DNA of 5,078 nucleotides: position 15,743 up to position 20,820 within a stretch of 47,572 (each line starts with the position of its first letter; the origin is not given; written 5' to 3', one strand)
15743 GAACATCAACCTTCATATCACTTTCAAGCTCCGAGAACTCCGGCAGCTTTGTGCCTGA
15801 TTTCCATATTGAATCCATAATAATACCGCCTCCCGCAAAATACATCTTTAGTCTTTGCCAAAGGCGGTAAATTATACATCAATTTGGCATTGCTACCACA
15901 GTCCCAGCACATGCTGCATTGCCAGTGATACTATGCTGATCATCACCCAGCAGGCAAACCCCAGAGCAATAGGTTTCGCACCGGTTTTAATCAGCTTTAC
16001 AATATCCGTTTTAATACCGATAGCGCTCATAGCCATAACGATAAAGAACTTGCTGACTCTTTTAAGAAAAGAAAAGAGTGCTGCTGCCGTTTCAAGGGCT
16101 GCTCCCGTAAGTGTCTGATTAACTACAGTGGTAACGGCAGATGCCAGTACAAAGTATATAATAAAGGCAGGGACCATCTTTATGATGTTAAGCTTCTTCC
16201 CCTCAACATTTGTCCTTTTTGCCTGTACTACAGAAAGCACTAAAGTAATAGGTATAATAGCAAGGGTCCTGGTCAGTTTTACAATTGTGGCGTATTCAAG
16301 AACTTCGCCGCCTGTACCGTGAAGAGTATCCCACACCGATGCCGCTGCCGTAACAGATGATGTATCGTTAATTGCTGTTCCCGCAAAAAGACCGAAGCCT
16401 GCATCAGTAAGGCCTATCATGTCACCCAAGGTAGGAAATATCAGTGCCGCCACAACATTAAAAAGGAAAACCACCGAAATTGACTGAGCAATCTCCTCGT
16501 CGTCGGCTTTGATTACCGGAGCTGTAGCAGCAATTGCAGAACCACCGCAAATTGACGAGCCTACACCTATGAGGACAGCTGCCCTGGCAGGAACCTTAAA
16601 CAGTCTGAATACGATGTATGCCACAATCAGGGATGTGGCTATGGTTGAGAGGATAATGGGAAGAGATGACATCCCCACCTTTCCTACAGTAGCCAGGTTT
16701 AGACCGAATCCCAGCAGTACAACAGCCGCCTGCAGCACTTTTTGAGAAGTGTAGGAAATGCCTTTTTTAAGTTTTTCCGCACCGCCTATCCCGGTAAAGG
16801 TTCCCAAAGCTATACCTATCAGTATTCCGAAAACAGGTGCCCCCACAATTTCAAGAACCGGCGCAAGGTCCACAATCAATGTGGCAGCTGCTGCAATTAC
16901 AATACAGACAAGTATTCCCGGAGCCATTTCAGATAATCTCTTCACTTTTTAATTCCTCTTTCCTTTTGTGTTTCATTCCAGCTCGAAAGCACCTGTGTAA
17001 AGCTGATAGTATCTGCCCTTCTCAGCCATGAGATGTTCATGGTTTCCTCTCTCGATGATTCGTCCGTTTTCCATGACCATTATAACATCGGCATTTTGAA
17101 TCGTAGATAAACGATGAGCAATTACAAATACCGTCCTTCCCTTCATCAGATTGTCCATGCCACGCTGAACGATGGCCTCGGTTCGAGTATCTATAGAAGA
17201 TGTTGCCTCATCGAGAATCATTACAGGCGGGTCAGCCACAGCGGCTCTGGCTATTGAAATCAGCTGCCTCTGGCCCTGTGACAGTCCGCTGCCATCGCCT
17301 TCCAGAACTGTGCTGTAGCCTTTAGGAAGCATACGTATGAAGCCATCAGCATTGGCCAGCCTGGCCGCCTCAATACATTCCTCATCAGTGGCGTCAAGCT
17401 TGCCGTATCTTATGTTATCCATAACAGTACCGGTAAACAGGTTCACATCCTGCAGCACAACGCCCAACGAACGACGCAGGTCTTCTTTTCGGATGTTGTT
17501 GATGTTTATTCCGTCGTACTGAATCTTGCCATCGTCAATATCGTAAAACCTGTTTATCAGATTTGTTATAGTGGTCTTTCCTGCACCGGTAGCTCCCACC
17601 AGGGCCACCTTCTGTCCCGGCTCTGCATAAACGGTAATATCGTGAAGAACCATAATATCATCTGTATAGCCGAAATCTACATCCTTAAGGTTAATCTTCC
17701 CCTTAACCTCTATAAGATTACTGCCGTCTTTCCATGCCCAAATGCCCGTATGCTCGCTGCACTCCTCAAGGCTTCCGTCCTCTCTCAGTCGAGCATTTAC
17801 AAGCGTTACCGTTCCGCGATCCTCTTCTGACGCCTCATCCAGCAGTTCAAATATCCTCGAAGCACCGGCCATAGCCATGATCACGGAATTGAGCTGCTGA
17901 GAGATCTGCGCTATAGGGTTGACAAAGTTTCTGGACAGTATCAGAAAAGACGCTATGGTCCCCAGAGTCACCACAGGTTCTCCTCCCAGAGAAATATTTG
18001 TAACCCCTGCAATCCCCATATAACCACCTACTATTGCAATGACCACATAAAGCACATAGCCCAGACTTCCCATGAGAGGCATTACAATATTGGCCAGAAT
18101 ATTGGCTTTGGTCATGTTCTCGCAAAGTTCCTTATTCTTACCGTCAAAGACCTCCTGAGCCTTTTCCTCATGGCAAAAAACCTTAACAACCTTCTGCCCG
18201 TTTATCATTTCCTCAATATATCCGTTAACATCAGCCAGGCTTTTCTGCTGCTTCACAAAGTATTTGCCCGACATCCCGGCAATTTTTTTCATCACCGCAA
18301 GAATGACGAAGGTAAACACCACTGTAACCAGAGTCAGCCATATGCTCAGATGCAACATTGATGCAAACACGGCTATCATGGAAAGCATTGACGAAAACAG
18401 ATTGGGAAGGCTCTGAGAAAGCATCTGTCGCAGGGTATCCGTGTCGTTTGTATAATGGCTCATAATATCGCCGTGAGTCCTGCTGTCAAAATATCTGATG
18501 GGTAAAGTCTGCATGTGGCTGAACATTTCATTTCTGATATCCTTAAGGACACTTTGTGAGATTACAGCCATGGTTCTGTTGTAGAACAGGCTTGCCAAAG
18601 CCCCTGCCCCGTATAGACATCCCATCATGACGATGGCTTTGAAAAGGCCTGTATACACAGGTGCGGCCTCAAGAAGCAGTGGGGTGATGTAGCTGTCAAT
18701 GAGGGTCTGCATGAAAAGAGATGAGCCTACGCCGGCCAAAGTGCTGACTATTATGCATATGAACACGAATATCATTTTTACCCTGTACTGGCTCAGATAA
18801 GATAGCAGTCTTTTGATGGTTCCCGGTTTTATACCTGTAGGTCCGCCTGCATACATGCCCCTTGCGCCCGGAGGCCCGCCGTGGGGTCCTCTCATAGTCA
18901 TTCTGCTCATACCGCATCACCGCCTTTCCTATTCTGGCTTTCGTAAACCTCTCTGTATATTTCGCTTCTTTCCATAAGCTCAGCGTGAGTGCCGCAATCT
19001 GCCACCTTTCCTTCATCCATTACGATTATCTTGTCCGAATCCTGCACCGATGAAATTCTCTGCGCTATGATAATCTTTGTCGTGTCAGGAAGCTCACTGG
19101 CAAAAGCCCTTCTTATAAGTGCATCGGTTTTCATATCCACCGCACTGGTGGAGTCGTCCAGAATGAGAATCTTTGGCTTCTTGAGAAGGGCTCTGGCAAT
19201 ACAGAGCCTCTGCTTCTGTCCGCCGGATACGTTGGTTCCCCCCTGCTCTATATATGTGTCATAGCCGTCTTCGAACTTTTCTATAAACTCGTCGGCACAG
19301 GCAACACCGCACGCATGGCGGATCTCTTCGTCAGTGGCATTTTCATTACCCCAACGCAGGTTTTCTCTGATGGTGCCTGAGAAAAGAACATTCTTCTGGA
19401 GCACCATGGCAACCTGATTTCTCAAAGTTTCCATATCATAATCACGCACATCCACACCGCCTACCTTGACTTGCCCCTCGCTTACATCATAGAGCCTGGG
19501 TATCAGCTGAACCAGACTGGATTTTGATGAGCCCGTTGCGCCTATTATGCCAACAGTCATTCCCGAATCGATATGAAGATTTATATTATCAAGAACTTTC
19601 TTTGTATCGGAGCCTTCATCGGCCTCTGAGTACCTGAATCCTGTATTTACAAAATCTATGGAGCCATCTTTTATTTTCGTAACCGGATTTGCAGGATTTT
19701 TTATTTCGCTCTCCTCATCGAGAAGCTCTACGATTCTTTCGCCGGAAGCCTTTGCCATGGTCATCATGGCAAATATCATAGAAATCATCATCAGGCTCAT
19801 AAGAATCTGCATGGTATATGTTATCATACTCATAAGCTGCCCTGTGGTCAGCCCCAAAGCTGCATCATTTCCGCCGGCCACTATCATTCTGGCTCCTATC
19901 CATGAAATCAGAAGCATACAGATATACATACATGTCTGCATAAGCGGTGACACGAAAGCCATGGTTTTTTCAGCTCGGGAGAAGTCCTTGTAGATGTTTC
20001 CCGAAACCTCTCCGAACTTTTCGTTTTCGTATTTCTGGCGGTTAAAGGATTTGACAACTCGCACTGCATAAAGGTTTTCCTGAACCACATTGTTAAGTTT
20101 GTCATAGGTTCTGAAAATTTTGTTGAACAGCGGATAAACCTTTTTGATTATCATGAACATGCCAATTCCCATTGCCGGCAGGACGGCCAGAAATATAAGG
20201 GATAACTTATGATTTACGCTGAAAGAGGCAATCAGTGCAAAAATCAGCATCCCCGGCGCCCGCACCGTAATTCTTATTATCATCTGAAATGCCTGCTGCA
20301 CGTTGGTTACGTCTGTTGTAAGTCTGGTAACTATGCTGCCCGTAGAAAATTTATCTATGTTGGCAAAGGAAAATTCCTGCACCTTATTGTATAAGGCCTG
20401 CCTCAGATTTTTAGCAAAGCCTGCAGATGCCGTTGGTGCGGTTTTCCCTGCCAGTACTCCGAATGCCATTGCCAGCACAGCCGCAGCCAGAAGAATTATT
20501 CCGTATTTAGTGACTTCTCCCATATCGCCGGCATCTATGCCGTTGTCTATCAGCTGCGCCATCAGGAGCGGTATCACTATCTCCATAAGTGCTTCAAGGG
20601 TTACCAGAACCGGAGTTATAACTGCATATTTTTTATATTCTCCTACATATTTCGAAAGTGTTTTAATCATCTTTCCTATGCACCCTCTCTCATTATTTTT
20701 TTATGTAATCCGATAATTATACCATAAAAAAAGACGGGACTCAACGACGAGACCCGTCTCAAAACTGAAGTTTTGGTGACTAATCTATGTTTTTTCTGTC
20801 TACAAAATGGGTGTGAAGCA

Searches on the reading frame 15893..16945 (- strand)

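Call 23: search_protein_families(library=pfam, proteins=[window:15893-16945:-], max_evalue=0.001)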
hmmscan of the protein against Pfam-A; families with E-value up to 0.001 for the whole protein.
window:15893-16945:- (350 aa): 1 family
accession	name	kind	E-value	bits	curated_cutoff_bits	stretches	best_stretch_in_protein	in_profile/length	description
PF03601.19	Cons_hypoth698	-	2.9e-73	246.9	24.5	1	9-328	1-303/304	Conserved hypothetical protein 698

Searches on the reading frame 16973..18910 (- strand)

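Call 23: search_protein_families(library=pfam, proteins=[window:16973-18910:-], max_evalue=0.001)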
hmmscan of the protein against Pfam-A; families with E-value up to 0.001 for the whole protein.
window:16973-18910:- (645 aa): 3 families
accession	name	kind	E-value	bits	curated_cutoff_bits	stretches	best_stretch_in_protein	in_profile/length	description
PF00664.28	ABC_membrane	-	7.9e-48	163.9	28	1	46-305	1-256/274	ABC transporter transmembrane region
PF00005.33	ABC_tran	-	2.6e-28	99.8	25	1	422-571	1-137/137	ABC transporter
PF02463.25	SMC_N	-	1.3e-05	25.2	40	1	428-613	135-211/220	RecF/RecN/SMC N terminal domain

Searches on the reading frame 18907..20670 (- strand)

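Call 22: search_protein_families(library=pfam, proteins=[window:18907-20670:-], max_evalue=0.001)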
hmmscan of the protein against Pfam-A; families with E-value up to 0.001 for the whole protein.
window:18907-20670:- (587 aa): 2 families
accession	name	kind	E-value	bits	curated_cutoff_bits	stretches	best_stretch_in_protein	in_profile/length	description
PF00664.28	ABC_membrane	-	4.5e-45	154.9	28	1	20-293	5-274/274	ABC transporter transmembrane region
PF00005.33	ABC_tran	-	4.5e-29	102.2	25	1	360-509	1-137/137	ABC transporter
